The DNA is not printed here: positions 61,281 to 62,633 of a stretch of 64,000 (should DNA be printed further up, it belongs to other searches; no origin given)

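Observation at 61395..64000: hgdB-like dehydratase component, hgdC-like activase and B12-binding radical SAM gene, translationally coupled, running off the window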

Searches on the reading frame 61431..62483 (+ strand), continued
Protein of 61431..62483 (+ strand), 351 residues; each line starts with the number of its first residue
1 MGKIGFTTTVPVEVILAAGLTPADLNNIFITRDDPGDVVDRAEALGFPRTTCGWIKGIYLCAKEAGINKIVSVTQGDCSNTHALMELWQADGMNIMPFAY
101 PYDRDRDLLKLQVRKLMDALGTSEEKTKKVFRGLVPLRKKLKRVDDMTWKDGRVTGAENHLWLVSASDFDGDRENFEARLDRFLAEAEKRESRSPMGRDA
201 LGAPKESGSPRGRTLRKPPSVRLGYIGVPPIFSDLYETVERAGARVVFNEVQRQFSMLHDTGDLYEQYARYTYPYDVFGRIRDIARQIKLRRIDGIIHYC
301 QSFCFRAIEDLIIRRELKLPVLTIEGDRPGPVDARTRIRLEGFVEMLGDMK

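Call 71: search_protein_families(library=pfam, proteins=[P0242, P0248, P0261, P0301, P0317, P0305, P0283, P0276, P0327, P0322], max_evalue=0.001)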
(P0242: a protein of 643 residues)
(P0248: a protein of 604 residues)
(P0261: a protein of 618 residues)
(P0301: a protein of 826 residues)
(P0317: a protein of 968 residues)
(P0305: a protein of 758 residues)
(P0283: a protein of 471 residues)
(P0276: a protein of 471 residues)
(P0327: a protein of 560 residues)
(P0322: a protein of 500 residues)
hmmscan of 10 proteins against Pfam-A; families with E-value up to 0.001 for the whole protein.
P0242 (643 aa): 3 families
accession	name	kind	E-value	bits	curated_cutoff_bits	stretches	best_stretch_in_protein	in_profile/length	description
PF01869.26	BcrAD_BadFG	-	2.3e-34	119.6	31.5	1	393-639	2-269/271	BadF/BadG/BcrA/BcrD ATPase family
PF06050.19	HGD-D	-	2.9e-34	119.6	28.4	1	24-339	2-342/342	2-hydroxyglutaryl-CoA dehydratase, D-component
PF22521.2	HypF_C_2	-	0.00032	21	27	0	561-622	155-220/241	Carbamoyltransferase, Kae1-like Domain, second subdomain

P0248 (604 aa): 2 families
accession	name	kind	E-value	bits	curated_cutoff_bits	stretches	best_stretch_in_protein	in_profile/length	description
PF01869.26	BcrAD_BadFG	-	1.5e-32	113.7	31.5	1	355-598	2-269/271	BadF/BadG/BcrA/BcrD ATPase family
PF06050.19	HGD-D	-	1.9e-29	103.8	28.4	1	9-326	2-342/342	2-hydroxyglutaryl-CoA dehydratase, D-component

P0261 (618 aa): 2 families
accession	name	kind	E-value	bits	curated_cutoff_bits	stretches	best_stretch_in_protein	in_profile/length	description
PF01869.26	BcrAD_BadFG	-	4.3e-40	138.4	31.5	1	357-608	1-266/271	BadF/BadG/BcrA/BcrD ATPase family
PF06050.19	HGD-D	-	2e-24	87.2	28.4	1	25-338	2-340/342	2-hydroxyglutaryl-CoA dehydratase, D-component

P0301 (826 aa): 2 families
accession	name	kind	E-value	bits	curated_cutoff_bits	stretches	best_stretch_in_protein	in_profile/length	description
PF06050.19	HGD-D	-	6.2e-25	88.9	28.4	1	167-488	3-339/342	2-hydroxyglutaryl-CoA dehydratase, D-component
PF01869.26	BcrAD_BadFG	-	4.7e-22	79.2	31.5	1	535-739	4-221/271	BadF/BadG/BcrA/BcrD ATPase family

P0317 (968 aa): 2 families
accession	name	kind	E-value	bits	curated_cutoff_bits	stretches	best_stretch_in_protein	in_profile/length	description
PF01869.26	BcrAD_BadFG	-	4.2e-30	105.6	31.5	1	770-962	66-270/271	BadF/BadG/BcrA/BcrD ATPase family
PF06050.19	HGD-D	-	9.4e-19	68.6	28.4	1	366-677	3-339/342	2-hydroxyglutaryl-CoA dehydratase, D-component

P0305 (758 aa): 2 families
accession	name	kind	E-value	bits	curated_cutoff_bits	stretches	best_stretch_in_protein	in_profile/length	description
PF06050.19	HGD-D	-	4.2e-13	50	28.4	1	43-239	25-234/342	2-hydroxyglutaryl-CoA dehydratase, D-component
PF08486.15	SpoIID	-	5.6e-09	37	23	1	439-526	6-97/97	Stage II sporulation protein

P0283 (471 aa): 1 family
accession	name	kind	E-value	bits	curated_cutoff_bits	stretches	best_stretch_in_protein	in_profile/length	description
PF06050.19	HGD-D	-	3.3e-30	106.2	28.4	1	24-334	4-339/342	2-hydroxyglutaryl-CoA dehydratase, D-component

P0276 (471 aa): 1 family
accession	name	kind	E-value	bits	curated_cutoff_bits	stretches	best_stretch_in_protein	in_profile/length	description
PF06050.19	HGD-D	-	1.5e-20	74.5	28.4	2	265-397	191-342/342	2-hydroxyglutaryl-CoA dehydratase, D-component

P0327 (560 aa): 2 families
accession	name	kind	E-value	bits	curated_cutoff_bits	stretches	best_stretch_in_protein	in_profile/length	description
PF01869.26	BcrAD_BadFG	-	8.8e-35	121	31.5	1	345-557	43-270/271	BadF/BadG/BcrA/BcrD ATPase family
PF06050.19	HGD-D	-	7.2e-18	65.7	28.4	1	7-286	34-342/342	2-hydroxyglutaryl-CoA dehydratase, D-component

P0322 (500 aa): 3 families
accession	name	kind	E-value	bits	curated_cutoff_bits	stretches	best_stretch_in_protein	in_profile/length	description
PF01869.26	BcrAD_BadFG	-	2.8e-36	125.9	31.5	1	237-492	1-268/271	BadF/BadG/BcrA/BcrD ATPase family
PF06050.19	HGD-D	-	9.5e-15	55.4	28.4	1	5-190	133-342/342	2-hydroxyglutaryl-CoA dehydratase, D-component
PF00814.31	TsaD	-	0.00021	21.5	24.8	1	323-481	87-251/264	tRNA N6-adenosine threonylcarbamoyltransferase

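Call 72: search_protein_families(library=ncbifam, proteins=[L044:7193-7987:+, L016:3760-5139:+, L072:7262-7933:+, L063:3489-5174:+, L026:9097-10482:+, L041:6721-7998:+, L022:4043-4900:+], max_evalue=0.00001)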
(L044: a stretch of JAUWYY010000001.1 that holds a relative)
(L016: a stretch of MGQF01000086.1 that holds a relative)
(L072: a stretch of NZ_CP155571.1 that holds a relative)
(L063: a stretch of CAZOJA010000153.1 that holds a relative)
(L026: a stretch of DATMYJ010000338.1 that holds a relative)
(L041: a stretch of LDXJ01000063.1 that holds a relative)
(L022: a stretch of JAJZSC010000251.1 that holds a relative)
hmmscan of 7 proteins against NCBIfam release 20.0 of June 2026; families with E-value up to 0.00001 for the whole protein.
L044:7193-7987:+ (264 aa): 12 families
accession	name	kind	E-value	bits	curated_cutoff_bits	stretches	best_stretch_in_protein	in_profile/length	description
TIGR04349.1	rSAM_QueE_gams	hypoth_equivalog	2.5e-16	60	300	1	19-59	3-43/210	7-carboxy-7-deazaguanine synthase QueE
TIGR03963.1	rSAM_QueE_Clost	equivalog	7.3e-16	58.5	260.1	1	18-65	2-49/219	putative 7-carboxy-7-deazaguanine synthase QueE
TIGR04322.1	rSAM_QueE_Ecoli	equivalog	9e-16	58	200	1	23-223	1-184/215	7-carboxy-7-deazaguanine synthase QueE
TIGR03365.1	Bsubt_queE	equivalog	2e-14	53.7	206.1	1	18-261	4-231/238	7-carboxy-7-deazaguanine synthase QueE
TIGR02495.1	NrdG2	equivalog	4.6e-11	42.4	131.15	1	93-164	54-126/193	anaerobic ribonucleoside-triphosphate reductase activating protein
TIGR04508.1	queE_Cx14CxxC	equivalog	1.9e-10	40.9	240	1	19-143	3-121/208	7-carboxy-7-deazaguanine synthase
TIGR02494.1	PFLE_PFLC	subfamily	5.6e-10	38.9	174.35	1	104-207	126-238/293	glycyl-radical enzyme activating protein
TIGR02493.1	PFLA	equivalog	7.3e-09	35.3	231.75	1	34-160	15-127/235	pyruvate formate-lyase-activating protein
NF043069.1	T4HPD_activ_SAM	equivalog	1.8e-08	34.1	425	0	104-210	126-241/299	trans-4-hydroxy-L-proline dehydratase activase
NF048010.1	SfplDhtActHpsHDes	equivalog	2e-07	30.1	430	0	104-161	134-192/298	(2S)-3-sulfopropanediol dehydratase activating enzyme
TIGR04041.1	activase_YjjW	hypoth_equivalog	1e-06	28.4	250.2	0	83-160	94-168/276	YjjW family glycine radical enzyme activase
TIGR04003.1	rSAM_BssD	equivalog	2.9e-06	26.7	496.45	0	104-150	130-175/314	[benzylsuccinate synthase]-activating enzyme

L016:3760-5139:+ (459 aa): 46 families (the best 25 are shown)
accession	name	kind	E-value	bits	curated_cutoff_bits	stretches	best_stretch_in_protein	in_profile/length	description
TIGR04055.1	rSAM_NirJ2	equivalog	8.7e-29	101.1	500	1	119-382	7-286/326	putative heme d1 biosynthesis radical SAM protein NirJ2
TIGR04545.1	rSAM_ahbD_hemeb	equivalog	8.3e-28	97.8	500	1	119-299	7-191/339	heme b synthase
TIGR04053.2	TIGR04053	equivalog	5.7e-24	85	395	1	119-300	15-203/366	TIGR04053 family radical SAM/SPASM domain-containing protein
NF045574.1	sacti_mat_StsB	exception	2.3e-22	79.5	625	1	119-392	103-382/466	StsB family radical SAM/SPASM domain sactipeptide maturase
TIGR03962.1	mycofact_rSAM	equivalog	5.1e-21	75.2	265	1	112-397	12-308/339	mycofactocin radical SAM maturase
TIGR04051.1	rSAM_NirJ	equivalog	1.6e-19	70.1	515.45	1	120-289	10-182/354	heme d1 biosynthesis radical SAM protein NirJ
TIGR02109.1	PQQ_syn_pqqE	equivalog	1.8e-19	69.9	381.35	1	110-385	5-287/358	pyrroloquinoline quinone biosynthesis protein PqqE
NF050035.1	rSAM_WgK_link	exception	1.5e-18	66.9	650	1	114-299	11-200/367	radical SAM/SPASM peptide maturase WgkB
TIGR04340.1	rSAM_ACGX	hypoth_equivalog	6.2e-18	65.1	400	1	120-314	11-212/341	radical SAM/SPASM domain protein, ACGX system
TIGR04054.1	rSAM_NirJ1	equivalog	3.3e-17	62.2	650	1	117-292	41-219/387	putative heme d1 biosynthesis radical SAM protein NirJ1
TIGR04546.1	rSAM_ahbC_deAc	equivalog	7.5e-17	61.2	650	1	119-292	46-222/390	12,18-didecarboxysiroheme deacetylase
TIGR04082.1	rSAM_for_selen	equivalog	8.3e-17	61.1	350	1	119-308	206-396/516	thio(seleno)oxazole modification radical SAM maturase SbtM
TIGR04347.1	pseudo_SAM_Halo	equivalog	8.4e-17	61.5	525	1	118-289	44-218/390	TIGR04347 family pseudo-SAM/SPASM protein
TIGR04163.1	rSAM_cobopep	equivalog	6.2e-16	58.2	375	1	108-277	60-243/428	peptide-modifying radical SAM enzyme CbpB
TIGR04133.1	rSAM_w_lipo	hypoth_equivalog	4.1e-15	55.6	425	1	109-383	21-312/350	TIGR04133 family radical SAM/SPASM protein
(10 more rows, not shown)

L072:7262-7933:+ (223 aa): 0 families

L063:3489-5174:+ (561 aa): 3 families
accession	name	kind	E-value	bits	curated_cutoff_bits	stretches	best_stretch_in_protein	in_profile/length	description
NF050156.1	CapLactmsAlpCapA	equivalog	7.8e-30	103.8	1000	1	104-346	131-382/689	caprolactamase subunit alpha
NF042960.1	AcphenoCarb_ApcA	equivalog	1.3e-16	60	1250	1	3-346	4-365/658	acetophenone carboxylase subunit alpha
NF042975.2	AcphenoCarb_ApcC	equivalog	1.4e-14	53.3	1500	1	104-347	144-404/733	acetophenone carboxylase subunit gamma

L026:9097-10482:+ (461 aa): 0 families

L041:6721-7998:+ (425 aa): 5 families
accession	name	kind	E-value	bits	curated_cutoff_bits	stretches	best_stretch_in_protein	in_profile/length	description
TIGR01502.1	B_methylAsp_ase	equivalog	4.8e-182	605.5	286.15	1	2-411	1-407/408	methylaspartate ammonia-lyase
NF041118.1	A_G_epim_Thtga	equivalog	2.9e-08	33.2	500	0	300-377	233-308/341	L-Ala-D/L-Glu epimerase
TIGR02534.1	mucon_cyclo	subfamily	3.9e-08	32.7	334.95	1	285-376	227-312/368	muconate/chloromuconate family cycloisomerase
NF002782.0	PRK02901.1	equivalog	1.9e-07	30.4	288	1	294-377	178-257/328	o-succinylbenzoate synthase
TIGR01928.1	menC_lowGC_arch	equivalog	1.2e-06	27.8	200.65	1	297-381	220-301/325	o-succinylbenzoate synthase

L022:4043-4900:+ (285 aa): 6 families
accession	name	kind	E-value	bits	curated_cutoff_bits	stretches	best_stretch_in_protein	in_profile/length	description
NF004885.0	PRK06246.1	equivalog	3.6e-129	429.9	276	1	1-279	1-278/279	fumarate hydratase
TIGR00722.1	ttdA_fumA_fumB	subfamily_domain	1.8e-101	338.9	100.65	1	11-278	3-271/273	hydrolyase, tartrate alpha subunit/fumarate domain protein, Fe-S type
NF006084.0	PRK08230.1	equivalog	2.1e-58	197.8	365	1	3-281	8-288/303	L(+)-tartrate dehydratase subunit alpha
NF011920.0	PRK15391.1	subfamily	4.5e-23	81.3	1094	1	47-275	86-323/548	class I fumarate hydratase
NF011919.0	PRK15390.1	equivalog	1.9e-21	75.9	1105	1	47-275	86-323/548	class I fumarate hydratase FumA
NF011921.0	PRK15392.1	equivalog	2.3e-21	76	1060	1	20-275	57-322/550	class I fumarate hydratase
